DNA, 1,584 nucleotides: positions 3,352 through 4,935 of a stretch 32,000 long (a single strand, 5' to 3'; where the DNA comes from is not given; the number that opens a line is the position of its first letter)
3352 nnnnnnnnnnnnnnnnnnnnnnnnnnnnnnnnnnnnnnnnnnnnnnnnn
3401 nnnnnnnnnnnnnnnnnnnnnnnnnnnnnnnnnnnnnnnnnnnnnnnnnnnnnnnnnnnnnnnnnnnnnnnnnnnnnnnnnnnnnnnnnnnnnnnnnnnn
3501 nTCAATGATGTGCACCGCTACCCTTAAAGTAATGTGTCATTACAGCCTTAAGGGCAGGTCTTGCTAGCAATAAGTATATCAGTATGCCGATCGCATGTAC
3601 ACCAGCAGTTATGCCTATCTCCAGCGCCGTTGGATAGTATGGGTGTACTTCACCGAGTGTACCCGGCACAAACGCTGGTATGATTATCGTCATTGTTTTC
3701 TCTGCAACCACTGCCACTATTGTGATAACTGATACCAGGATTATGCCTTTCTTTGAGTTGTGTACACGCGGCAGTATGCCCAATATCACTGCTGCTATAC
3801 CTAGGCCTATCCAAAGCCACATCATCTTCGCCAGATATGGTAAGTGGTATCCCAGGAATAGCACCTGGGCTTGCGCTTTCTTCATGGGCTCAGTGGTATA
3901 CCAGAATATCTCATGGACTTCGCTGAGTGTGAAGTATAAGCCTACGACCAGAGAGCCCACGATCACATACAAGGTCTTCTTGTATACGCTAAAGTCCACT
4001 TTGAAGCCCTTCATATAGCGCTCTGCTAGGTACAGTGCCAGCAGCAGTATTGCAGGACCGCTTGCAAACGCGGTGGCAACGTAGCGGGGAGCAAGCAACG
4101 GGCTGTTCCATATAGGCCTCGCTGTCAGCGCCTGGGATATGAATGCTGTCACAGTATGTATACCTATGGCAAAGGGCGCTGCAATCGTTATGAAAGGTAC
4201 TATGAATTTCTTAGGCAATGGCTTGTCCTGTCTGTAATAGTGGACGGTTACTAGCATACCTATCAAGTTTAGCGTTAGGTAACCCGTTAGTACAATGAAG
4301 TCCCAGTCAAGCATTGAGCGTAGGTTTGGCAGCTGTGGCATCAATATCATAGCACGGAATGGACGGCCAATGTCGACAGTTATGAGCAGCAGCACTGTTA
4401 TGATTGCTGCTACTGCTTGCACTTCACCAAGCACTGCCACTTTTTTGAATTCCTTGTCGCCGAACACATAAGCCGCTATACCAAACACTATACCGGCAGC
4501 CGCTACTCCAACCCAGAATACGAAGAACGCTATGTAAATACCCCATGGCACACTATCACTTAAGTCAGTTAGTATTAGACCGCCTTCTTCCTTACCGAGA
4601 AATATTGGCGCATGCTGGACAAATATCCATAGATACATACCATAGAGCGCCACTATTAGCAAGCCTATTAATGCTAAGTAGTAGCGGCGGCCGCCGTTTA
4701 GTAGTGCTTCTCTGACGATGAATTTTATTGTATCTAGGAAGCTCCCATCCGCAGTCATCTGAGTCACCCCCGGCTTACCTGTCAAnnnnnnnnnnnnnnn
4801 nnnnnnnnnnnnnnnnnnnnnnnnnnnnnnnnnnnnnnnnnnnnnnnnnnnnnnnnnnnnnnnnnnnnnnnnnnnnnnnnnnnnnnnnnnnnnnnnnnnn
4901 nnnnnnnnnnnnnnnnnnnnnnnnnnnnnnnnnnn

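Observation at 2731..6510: Four-gene quinol:cytochrome c module inserted between ccmE and ccmA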

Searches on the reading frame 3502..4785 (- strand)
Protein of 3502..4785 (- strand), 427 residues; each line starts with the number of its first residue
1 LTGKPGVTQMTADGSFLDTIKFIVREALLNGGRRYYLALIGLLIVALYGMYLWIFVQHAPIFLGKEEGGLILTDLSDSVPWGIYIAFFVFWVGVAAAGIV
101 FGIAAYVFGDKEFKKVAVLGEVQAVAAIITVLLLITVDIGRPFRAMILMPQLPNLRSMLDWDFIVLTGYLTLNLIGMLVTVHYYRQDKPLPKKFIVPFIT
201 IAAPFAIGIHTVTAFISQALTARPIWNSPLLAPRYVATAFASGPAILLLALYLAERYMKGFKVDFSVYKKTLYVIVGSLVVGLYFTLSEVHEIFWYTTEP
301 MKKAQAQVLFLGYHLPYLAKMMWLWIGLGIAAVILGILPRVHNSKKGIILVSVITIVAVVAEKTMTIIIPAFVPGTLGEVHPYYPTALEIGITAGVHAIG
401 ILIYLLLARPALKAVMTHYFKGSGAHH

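Call 4: search_protein_families(library=pfam, proteins=[window:3502-4785:-], max_evalue=0.01)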
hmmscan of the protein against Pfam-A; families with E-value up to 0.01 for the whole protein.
window:3502-4785:- (427 aa): 1 family
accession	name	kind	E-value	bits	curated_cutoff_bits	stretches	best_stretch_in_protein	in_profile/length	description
PF03916.19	NrfD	-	4.2e-38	132.2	25.8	1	75-370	5-307/313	Polysulphide reductase, NrfD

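Call 5: search_protein_families(library=ncbifam, proteins=[window:3502-4785:-], max_evalue=0.01)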
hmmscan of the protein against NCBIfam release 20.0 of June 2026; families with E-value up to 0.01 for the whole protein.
window:3502-4785:- (427 aa): 4 families
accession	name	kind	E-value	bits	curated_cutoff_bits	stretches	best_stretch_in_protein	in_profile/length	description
NF045798.1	DsrP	equivalog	1.4e-70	238.5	350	1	26-413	3-342/346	sulfate reduction electron transfer complex DsrMKJOP subunit DsrP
NF041784.1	mnquin_red_QrcD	equivalog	2.8e-11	43.3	570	2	40-185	18-158/408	menaquinone reductase integral membrane subunit QrcD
NF008133.1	PRK10881.1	equivalog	1.3e-10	41.3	450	1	72-409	41-369/377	Ni/Fe-hydrogenase cytochrome b subunit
NF045714.1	sulf_resp_HmcC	equivalog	5.1e-08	32.6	550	1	72-408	30-362/376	sulfate respiration complex protein HmcC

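Call 8: find_homologous_proteins(query=window:3505-4758:-)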
Query window:3505-4758:- (418 aa): 646 proteins with E <= 0.001 among 8000 candidates; the best 120 are listed.
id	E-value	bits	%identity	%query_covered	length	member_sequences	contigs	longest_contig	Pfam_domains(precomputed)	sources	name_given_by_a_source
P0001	3.0e-267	904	100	100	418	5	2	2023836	PF03916.20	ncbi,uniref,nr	ncbi:Polysulfide reductase [Pyrodictium delaneyi]|uniref:Polysulfide reductase n=1 Tax=Pyrodictium d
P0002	6.8e-243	824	89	100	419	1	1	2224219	PF03916.20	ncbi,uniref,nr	ncbi:NrfD/PsrC family molybdoenzyme membrane anchor subunit [Pyrodictium abyssi]|uniref:Polysulfide 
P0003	3.8e-241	818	88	100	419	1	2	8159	PF03916.20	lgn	-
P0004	1.0e-240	817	88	100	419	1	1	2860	PF03916.20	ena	-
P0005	2.3e-240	816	88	100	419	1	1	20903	PF03916.20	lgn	-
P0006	4.1e-240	815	88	100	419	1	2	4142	PF03916.20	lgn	-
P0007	1.5e-233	793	85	100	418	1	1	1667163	PF03916.20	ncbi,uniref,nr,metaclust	ncbi:NrfD/PsrC family molybdoenzyme membrane anchor subunit [Hyperthermus butylicus]|uniref:Polysulf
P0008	5.5e-221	752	79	99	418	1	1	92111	PF03916.20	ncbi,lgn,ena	-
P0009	5.9e-217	739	80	99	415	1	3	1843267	PF03916.20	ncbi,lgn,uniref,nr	ncbi:Polysulphide reductase NrfD [Pyrolobus fumarii 1A]|uniref:Polysulphide reductase NrfD n=1 Tax=P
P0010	9.7e-210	715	76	99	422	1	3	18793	PF03916.20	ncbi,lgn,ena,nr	ncbi:MAG: polysulfide reductase NrfD [Desulfurococcales archaeon]|nr:polysulfide reductase NrfD [Des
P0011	5.5e-208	709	77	98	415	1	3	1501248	PF03916.20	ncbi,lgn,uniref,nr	ncbi:polysulfide reductase [Pyrodictium occultum]|uniref:Polysulfide reductase n=1 Tax=Pyrodictium o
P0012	1.5e-205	701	75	98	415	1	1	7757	PF03916.20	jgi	jgi:molybdopterin-containing oxidoreductase family membrane subunit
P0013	4.9e-205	699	73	99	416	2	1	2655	PF03916.20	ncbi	-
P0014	1.5e-204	698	76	99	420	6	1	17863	PF03916.20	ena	-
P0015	1.5e-204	698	77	99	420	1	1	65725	PF03916.20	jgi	-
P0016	1.8e-202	691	74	99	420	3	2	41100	PF03916.20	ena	-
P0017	4.1e-202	690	75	99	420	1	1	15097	PF03916.20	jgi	-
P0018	4.1e-202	690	75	99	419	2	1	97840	PF03916.20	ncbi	-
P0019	2.7e-201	687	73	99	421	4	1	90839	PF03916.20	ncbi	-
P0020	2.7e-201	687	73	99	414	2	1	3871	PF03916.20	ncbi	-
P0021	2.7e-201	687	74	99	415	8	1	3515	PF03916.20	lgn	-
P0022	1.2e-200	685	75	99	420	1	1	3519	PF03916.20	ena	-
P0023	1.3e-198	678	74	99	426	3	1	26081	PF03916.20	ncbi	-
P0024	2.1e-198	678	73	100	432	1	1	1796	PF03916.20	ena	-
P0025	2.5e-197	674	73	99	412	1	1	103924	PF03916.20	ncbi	-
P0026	9.2e-197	672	72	99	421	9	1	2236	PF03916.20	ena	-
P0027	6.2e-196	670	71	99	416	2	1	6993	PF03916.20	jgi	jgi:Ni/Fe-hydrogenase subunit HybB-like protein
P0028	1.9e-195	668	70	99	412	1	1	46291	PF03916.20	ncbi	-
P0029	2.2e-195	668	71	99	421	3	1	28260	PF03916.20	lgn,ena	-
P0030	9.6e-195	666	71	100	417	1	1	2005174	PF03916.20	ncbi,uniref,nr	ncbi:polysulfide reductase NrfD [Pyrofollis japonicus]|uniref:NrfD/PsrC family molybdoenzyme membran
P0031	8.3e-190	649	72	98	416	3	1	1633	PF03916.20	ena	-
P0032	2.2e-187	641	68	99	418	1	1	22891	PF03916.20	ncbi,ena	-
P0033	2.0e-186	638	68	99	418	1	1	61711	PF03916.20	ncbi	-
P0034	4.5e-186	637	69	99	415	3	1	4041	PF03916.20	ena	-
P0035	6.7e-185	633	68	99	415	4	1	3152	PF03916.20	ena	-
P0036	2.5e-183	628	66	100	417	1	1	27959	PF03916.20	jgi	jgi:Ni/Fe-hydrogenase subunit HybB-like protein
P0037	1.3e-181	622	66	99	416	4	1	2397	PF03916.20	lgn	-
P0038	1.5e-181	622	67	100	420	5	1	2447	PF03916.20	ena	-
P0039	1.4e-170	586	65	98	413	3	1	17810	PF03916.20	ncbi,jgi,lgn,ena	-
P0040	1.7e-170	586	63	97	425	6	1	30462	PF03916.20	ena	-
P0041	1.4e-168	579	60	98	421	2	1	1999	PF03916.20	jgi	-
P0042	2.3e-166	572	62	99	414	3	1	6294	PF03916.20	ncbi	-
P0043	1.8e-162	559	60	99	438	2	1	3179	PF03916.20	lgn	-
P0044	1.4e-161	556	62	97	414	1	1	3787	PF03916.20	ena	-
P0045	3.4e-161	555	62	98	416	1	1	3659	PF03916.20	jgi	jgi:molybdopterin-containing oxidoreductase family membrane subunit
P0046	4.4e-159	548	64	98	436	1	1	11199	PF03916.20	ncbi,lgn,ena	-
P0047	2.8e-157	542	62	98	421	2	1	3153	PF03916.20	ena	-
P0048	7.6e-157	541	63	96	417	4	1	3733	PF03916.20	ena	-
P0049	1.7e-155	536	61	98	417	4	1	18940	PF03916.20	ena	-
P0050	1.0e-152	527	89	65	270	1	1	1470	PF03916.20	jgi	-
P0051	1.3e-152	527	61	95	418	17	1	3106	PF03916.20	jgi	-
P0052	1.5e-152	527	58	99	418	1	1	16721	PF03916.20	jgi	-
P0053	3.9e-150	519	60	97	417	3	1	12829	PF03916.20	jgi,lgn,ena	-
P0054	1.2e-149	517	59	97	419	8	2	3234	PF03916.20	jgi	-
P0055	2.3e-146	506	60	95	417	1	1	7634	PF03916.20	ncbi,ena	-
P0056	3.3e-139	483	54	99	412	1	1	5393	PF03916.20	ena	-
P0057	6.5e-139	482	54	99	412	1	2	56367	PF03916.20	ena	-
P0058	2.8e-136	473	55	92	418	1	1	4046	PF03916.20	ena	-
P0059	5.0e-136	472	55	95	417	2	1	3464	PF03916.20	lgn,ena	-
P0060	3.7e-135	469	54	99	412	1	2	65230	PF03916.20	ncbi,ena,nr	ncbi:MAG: polysulfide reductase NrfD [Desulfurococcales archaeon]|nr:polysulfide reductase NrfD [Des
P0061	1.4e-134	467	54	95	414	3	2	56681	PF03916.20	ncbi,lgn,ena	-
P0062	1.4e-134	467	55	95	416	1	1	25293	PF03916.20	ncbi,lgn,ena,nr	ncbi:MAG: polysulfide reductase NrfD [Desulfurococcales archaeon]|nr:polysulfide reductase NrfD [Des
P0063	1.6e-134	467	53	99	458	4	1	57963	PF03916.20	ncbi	-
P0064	6.0e-131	455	55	94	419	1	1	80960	PF03916.20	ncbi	-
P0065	4.0e-130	453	53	94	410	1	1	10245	PF03916.20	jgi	-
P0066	4.2e-130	453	52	97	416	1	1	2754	PF03916.20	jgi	-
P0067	6.7e-130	452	54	95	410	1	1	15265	PF03916.20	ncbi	-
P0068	1.8e-129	451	53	95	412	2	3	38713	PF03916.20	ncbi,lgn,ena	-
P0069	3.0e-128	447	53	95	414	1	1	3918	PF03916.20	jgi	-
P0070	3.2e-128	446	52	95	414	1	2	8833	PF03916.20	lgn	-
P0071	1.8e-126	441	53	95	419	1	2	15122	PF03916.20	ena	-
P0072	6.7e-126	439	53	89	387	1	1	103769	PF03916.20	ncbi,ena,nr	ncbi:MAG: polysulfide reductase NrfD [Desulfurococcales archaeon]|nr:polysulfide reductase NrfD [Des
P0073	2.2e-125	437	51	95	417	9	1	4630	PF03916.20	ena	-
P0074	2.5e-125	437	52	94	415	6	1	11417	PF03916.20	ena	-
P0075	1.8e-120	421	50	94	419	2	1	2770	PF03916.20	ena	-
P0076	4.0e-120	420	48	98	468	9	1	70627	PF03916.20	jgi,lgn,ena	-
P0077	1.8e-116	408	49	99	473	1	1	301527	PF03916.20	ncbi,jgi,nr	ncbi:MAG: polysulfide reductase NrfD [Crenarchaeota archaeon]|nr:polysulfide reductase NrfD [Thermop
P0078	2.0e-115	404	48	98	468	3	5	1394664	PF03916.20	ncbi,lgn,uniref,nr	ncbi:polysulfide reductase [Ignicoccus islandicus DSM 13165]|uniref:Polysulfide reductase n=1 Tax=Ig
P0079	9.9e-114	399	47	99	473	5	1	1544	PF03916.20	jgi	jgi:molybdopterin-containing oxidoreductase family membrane subunit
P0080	9.1e-113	396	59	72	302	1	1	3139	PF03916.20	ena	-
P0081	1.4e-111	392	46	95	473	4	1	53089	PF03916.20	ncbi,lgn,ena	-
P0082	2.4e-110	388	46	99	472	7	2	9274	PF03916.20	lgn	-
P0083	2.0e-80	289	50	66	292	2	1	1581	PF03916.20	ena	-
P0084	4.1e-74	268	51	60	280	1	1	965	PF03916.20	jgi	jgi:molybdopterin-containing oxidoreductase family membrane subunit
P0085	3.4e-67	245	40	94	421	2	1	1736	PF03916.20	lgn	-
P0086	2.4e-66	243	37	93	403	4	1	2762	PF03916.20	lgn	-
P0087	1.1e-65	241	39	96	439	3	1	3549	PF03916.20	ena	-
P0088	3.1e-65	239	39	93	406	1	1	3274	PF03916.20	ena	-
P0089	3.5e-65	239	39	84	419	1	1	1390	PF03916.20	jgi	jgi:molybdopterin-containing oxidoreductase family membrane subunit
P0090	7.1e-65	238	39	97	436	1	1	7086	PF03916.20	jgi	jgi:Ni/Fe-hydrogenase subunit HybB-like protein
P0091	9.2e-64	234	40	82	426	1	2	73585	PF03916.20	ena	-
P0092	2.3e-63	233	37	93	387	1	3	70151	PF03916.20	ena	-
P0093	4.1e-63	232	38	92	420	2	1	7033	PF03916.20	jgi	jgi:molybdopterin-containing oxidoreductase family membrane subunit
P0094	4.6e-63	232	38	91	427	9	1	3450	PF03916.20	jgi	-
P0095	6.0e-63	231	41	84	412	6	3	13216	PF03916.20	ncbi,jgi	jgi:molybdopterin-containing oxidoreductase family membrane subunit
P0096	6.5e-63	231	36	92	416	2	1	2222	PF03916.20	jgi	-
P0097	6.9e-63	231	37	93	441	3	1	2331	PF03916.20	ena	-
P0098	7.1e-63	231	35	96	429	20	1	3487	PF03916.20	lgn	-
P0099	8.2e-63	231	38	90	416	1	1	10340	PF03916.20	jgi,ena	-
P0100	9.6e-63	231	38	83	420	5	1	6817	PF03916.20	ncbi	-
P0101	1.2e-62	230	38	90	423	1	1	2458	PF03916.20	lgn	-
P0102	1.3e-62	230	37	88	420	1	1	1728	PF03916.20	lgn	-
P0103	1.3e-62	230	38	94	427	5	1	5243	PF03916.20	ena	-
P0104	1.3e-62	230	38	84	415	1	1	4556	PF03916.20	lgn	-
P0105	2.3e-62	230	36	98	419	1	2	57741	PF03916.20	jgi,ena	jgi:molybdopterin-containing oxidoreductase family membrane subunit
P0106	2.5e-62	229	36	98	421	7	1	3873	PF03916.20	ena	-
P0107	2.7e-62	229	38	94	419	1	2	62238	PF03916.20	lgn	-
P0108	3.5e-62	229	38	93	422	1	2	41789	PF03916.20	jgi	-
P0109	3.7e-62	229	36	96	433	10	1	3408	PF03916.20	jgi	jgi:Ni/Fe-hydrogenase subunit HybB-like protein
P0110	4.1e-62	229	38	95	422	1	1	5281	PF03916.20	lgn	-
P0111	4.8e-62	228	39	83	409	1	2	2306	PF03916.20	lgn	-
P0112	5.1e-62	228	36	94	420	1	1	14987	PF03916.20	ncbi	-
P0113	5.5e-62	228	35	90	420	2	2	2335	PF03916.20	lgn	-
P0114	6.7e-62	228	40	92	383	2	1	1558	PF03916.20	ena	-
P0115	7.9e-62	228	39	94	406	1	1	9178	PF03916.20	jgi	-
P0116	1.1e-61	227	38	93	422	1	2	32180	PF03916.20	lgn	-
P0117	1.3e-61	227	37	87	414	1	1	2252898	PF03916.20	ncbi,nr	ncbi:MAG: polysulfide reductase NrfD [Nitrospiraceae bacterium]|nr:MAG: polysulfide reductase NrfD [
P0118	1.3e-61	227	36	92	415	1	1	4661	PF03916.20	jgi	jgi:molybdopterin-containing oxidoreductase family membrane subunit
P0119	1.4e-61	227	39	83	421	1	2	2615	PF03916.20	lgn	-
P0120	1.6e-61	227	39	91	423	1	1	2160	PF03916.20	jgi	jgi:molybdopterin-containing oxidoreductase family membrane subunit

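Call 10: find_related_loci(query=window:3505-4758:-, collection=genome_contigs, flank=10000)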
Query window:3505-4758:- (418 aa) in genome_contigs; peptide patterns used: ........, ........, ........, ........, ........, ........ (x = any residue, [..] = any of these).
40 stretches matched a pattern; 14 encode a relative of the query (tblastn E <= 1e-3); 14 distinct loci.
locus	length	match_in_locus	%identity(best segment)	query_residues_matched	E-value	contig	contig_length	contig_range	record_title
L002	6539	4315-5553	76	5-417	0e+0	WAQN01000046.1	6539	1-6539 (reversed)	MAG: Desulfurococcales archaeon isolate S146_67_esom k151_403056, whole genome shotgun sequence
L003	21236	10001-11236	75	7-418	0e+0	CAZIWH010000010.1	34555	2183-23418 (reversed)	MAG TPA_asm: uncultured Hyperthermus sp. isolate SRP163575_co1_287 genome assembly, contig: NODE_2378_length_34555_cov_5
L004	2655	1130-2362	74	7-418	0e+0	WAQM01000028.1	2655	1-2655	MAG: Pyrodictiaceae archaeon isolate S146_132_esom k151_174485, whole genome shotgun sequence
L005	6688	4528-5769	72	5-418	0e+0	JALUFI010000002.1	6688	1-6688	MAG: Pyrodictiaceae archaeon isolate S143_metabat2_scaf2bin.055 S143_NODE_10214_length_6688_cov_4.074684, whole genome s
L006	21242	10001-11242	75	3-417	0e+0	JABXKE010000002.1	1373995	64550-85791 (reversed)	MAG: Pyrodictium sp. isolate DIMAG01 c_000000007261_partial_102228_164815, whole genome shotgun sequence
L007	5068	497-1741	67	6-418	0e+0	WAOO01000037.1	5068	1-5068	MAG: Pyrolobus sp. isolate S143_113_esom k151_234164, whole genome shotgun sequence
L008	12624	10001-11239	68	5-416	4e-174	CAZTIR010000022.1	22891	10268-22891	MAG TPA_asm: uncultured Desulfurococcales archaeon isolate SRP163575_co1_291 genome assembly, contig: NODE_4614_length_2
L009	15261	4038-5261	69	9-417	1e-173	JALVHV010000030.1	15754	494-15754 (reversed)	MAG: Pyrodictiaceae archaeon isolate A1_metabat1_scaf2bin.004 A1_NODE_1421_length_15754_cov_40.479363, whole genome shot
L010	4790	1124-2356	68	6-417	2e-175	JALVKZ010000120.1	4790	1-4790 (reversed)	MAG: Pyrodictiaceae archaeon isolate A1_metabat2_scaf2bin.236 A1_NODE_19887_length_4790_cov_2.954750, whole genome shotg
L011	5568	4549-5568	76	5-345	1e-158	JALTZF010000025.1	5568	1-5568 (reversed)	MAG: Pyrodictiaceae archaeon isolate S141_metabat2_scaf2bin.116 S141_NODE_16889_length_5568_cov_2.184525, whole genome s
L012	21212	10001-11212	63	9-412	3e-176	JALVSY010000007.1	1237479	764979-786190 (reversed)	MAG: Pyrodictiaceae archaeon isolate M1_maxbin2_scaf2bin.012 M1_NODE_1_length_1237479_cov_161.761673, whole genome shotg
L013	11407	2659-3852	55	8-406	3e-132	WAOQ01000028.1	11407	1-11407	MAG: Desulfurococcales archaeon isolate S143_140_esom k151_289598, whole genome shotgun sequence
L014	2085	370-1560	53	3-400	1e-136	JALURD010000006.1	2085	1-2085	MAG: Acidilobaceae archaeon isolate S146_metabat2_scaf2bin.022 S146_NODE_102832_length_2085_cov_3.861083, whole genome s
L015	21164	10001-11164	24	18-386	2e-18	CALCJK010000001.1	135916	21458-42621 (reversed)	MAG: uncultured bacterium isolate H1_Bin_METABAT__173_sub_1 genome assembly, contig: c_000000359281, whole genome shotgu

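Call 11: find_encoding_contigs(protein=P0007, flank=10000, max_places=1)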
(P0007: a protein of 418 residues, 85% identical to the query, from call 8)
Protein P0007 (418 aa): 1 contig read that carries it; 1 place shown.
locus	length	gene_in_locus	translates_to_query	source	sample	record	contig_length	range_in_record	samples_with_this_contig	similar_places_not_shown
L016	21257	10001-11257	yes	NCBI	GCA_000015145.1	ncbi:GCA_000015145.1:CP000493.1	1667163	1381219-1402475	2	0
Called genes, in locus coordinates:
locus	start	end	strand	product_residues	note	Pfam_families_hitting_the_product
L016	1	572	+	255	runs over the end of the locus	-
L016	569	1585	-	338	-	PF00490:ALAD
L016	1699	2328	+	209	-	-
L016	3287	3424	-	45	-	-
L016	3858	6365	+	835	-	PF14522:Cytochrome_C7 (faint), PF13447:Multi-haem_cyto, PF24161:CCDC39, PF23991:DUF7310 (faint)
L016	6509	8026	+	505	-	-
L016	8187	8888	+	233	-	PF14522:Cytochrome_C7 (faint)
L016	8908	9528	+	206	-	-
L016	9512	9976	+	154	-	PF12838:Fer4_7 (weak), PF13247:Fer4_11 (weak), PF12797:Fer4_2 (weak), PF12837:Fer4_6, PF13237:Fer4_10, PF00037:Fer4, PF13187:Fer4_9, PF13247:Fer4_11, +2 more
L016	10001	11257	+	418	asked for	PF03916:NrfD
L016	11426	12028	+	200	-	-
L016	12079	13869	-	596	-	PF04055:Radical_SAM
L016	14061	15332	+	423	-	-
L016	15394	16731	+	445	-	-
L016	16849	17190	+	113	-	PF01176:eIF-1a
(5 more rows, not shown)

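Call 12: find_encoding_contigs(protein=P0009, flank=10000, max_places=1)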
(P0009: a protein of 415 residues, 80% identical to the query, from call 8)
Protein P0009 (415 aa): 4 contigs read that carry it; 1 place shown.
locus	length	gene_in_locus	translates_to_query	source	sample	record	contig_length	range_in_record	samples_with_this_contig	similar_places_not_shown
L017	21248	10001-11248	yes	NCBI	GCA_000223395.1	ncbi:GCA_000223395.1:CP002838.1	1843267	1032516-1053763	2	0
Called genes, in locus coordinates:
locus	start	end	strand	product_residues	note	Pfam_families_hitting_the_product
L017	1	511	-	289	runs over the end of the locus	-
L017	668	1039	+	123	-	PF02579:Nitro_FeMo-Co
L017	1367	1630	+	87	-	PF12802:MarR_2 (weak)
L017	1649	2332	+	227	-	PF04471:Mrr_cat (faint)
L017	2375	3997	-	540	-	PF01519:DUF16 (faint), PF04513:Baculo_PEP_C (faint), PF07889:DUF1664 (faint), PF01442:Apolipoprotein (weak)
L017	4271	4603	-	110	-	PF18765:Polbeta (weak), PF01909:NTP_transf_2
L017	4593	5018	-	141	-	PF05168:HEPN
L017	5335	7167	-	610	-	PF00122:E1-E2_ATPase, PF00702:Hydrolase, PF08282:Hydrolase_3 (faint)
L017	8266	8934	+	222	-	-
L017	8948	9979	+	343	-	PF12838:Fer4_7 (weak), PF13187:Fer4_9 (weak), PF13247:Fer4_11, PF12838:Fer4_7 (weak), PF00037:Fer4, PF12797:Fer4_2 (weak), PF12837:Fer4_6, PF13237:Fer4_10 (weak), +4 more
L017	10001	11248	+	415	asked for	PF03916:NrfD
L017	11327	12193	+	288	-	PF00034:Cytochrom_C (faint), PF09699:Paired_CXXCH_1 (faint), PF13442:Cytochrome_CBB3 (faint)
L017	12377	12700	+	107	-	-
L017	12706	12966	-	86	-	PF02597:ThiS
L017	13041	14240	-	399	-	PF00291:PALP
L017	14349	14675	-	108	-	-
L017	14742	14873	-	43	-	-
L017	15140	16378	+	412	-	PF00909:Ammonium_transp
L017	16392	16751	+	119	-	PF00543:P-II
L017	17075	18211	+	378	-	PF02080:TrkA_C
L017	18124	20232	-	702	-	-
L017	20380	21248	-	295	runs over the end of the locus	PF00571:CBS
